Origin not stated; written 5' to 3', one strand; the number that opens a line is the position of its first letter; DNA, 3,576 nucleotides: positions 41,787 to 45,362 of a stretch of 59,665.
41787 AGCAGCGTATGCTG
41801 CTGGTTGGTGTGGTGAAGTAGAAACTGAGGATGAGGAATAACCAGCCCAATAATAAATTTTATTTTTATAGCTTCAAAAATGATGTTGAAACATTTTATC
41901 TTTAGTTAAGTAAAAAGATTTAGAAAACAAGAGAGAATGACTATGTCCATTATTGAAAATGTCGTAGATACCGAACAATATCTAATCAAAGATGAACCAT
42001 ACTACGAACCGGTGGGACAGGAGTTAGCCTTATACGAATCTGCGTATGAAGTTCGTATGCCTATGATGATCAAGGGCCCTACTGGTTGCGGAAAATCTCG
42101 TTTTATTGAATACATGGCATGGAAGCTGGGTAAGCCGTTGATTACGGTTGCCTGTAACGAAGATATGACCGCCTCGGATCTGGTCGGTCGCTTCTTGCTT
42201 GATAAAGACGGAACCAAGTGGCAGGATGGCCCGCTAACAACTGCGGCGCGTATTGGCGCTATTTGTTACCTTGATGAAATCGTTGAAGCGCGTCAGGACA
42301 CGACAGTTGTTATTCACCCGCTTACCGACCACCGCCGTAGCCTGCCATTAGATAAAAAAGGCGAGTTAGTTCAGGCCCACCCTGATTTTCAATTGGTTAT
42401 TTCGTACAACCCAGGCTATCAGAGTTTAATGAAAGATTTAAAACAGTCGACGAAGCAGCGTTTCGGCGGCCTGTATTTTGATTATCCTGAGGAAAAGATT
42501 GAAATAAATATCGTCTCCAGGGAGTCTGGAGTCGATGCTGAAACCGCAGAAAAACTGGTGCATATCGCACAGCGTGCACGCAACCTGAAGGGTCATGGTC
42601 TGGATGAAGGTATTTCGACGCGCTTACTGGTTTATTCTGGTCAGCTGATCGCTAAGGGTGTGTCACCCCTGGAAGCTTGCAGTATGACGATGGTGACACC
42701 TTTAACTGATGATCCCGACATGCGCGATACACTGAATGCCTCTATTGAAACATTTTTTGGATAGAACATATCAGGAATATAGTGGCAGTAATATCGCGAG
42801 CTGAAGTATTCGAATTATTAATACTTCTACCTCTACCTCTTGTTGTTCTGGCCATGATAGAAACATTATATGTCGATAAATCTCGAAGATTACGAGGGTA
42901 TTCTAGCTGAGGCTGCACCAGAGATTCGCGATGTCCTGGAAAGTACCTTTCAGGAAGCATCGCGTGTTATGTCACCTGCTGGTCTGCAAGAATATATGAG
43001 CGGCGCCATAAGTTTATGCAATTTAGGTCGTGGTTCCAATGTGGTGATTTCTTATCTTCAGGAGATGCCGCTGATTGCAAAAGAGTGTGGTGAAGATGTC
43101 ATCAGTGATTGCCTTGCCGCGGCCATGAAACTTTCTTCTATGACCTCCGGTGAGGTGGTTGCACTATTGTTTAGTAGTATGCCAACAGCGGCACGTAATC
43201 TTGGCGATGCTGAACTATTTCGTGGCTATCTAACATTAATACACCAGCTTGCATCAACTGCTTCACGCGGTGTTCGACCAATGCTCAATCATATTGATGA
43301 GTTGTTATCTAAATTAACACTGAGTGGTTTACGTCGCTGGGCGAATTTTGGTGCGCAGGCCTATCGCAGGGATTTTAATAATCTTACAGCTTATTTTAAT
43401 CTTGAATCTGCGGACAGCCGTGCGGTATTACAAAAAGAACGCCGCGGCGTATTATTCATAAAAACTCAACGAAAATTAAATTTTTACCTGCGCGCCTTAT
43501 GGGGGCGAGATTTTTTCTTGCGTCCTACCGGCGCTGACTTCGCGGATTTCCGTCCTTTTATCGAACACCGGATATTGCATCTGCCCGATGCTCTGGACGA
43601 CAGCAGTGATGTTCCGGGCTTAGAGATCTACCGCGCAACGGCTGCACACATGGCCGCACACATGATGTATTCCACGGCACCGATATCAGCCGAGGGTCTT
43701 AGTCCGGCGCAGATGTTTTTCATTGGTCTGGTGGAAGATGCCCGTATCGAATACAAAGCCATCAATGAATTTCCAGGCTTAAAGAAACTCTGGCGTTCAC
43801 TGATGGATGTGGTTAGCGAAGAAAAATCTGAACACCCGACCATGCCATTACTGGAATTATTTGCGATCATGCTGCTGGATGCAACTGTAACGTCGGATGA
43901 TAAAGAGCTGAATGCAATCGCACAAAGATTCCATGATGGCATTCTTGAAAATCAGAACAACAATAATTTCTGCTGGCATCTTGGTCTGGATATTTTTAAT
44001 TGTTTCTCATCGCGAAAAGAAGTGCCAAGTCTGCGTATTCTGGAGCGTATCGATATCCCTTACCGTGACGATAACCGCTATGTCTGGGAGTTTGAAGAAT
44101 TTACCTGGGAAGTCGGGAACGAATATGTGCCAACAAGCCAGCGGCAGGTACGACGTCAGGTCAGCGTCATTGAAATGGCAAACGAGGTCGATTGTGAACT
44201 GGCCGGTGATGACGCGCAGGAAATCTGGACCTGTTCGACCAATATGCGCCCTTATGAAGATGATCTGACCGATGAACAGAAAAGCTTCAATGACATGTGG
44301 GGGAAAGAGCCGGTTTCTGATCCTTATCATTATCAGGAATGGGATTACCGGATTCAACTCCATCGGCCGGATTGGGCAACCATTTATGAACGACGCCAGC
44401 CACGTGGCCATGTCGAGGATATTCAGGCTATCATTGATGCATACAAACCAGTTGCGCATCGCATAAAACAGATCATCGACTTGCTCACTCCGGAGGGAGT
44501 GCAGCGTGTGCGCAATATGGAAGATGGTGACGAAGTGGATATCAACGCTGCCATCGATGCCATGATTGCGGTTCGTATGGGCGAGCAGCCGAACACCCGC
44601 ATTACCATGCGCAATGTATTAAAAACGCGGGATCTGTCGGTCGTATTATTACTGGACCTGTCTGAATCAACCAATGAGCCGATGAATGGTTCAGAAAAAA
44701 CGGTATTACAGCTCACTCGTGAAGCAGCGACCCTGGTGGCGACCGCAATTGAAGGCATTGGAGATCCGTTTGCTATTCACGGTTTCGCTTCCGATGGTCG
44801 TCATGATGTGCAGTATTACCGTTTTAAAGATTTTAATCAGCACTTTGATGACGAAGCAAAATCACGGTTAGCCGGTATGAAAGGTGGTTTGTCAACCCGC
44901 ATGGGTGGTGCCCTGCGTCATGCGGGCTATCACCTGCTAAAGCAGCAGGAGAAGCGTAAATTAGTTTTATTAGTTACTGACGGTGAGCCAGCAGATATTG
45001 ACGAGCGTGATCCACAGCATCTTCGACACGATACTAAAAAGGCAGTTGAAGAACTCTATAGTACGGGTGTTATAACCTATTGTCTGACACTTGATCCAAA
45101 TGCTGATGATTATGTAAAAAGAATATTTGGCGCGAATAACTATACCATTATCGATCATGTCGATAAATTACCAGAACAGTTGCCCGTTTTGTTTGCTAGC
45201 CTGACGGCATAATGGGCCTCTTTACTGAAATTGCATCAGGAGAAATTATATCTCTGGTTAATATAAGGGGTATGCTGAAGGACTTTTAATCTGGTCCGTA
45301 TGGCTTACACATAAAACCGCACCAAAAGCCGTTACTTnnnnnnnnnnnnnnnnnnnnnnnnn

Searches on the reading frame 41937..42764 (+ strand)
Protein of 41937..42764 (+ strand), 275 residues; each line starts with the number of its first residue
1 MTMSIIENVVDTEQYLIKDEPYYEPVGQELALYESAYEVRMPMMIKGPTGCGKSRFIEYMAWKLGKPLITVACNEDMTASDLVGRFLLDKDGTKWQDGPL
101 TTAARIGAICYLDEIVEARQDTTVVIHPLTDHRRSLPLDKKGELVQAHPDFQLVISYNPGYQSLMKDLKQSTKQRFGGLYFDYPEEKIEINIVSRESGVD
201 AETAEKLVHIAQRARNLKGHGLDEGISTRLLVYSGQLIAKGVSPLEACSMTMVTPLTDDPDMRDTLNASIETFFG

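Call 29: search_protein_families(library=pfam, proteins=[window:41937-42764:+], max_evalue=0.001)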
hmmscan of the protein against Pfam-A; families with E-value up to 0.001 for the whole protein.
window:41937-42764:+ (275 aa): 3 families
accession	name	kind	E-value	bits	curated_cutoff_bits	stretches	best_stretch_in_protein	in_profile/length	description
PF08406.16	CbbQ_C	-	4.3e-33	113.8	20.6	1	189-271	1-83/85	CbbQ/NirQ/NorQ C-terminal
PF07728.20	AAA_5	-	1.1e-32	113.4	22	1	43-176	2-139/139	AAA domain (dynein-related subfamily)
PF12774.13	AAA_6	-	0.00018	21.1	25.2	0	35-82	27-74/327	Hydrolytic ATP binding site of dynein motor region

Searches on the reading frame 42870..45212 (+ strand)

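Call 29: search_protein_families(library=pfam, proteins=[window:42870-45212:+], max_evalue=0.001)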
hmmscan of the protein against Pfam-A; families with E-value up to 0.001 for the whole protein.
window:42870-45212:+ (780 aa): 1 family
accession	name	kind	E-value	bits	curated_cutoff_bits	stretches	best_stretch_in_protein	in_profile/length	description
PF00092.34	VWA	-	1e-08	36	23.8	1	591-757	2-155/174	von Willebrand factor type A domain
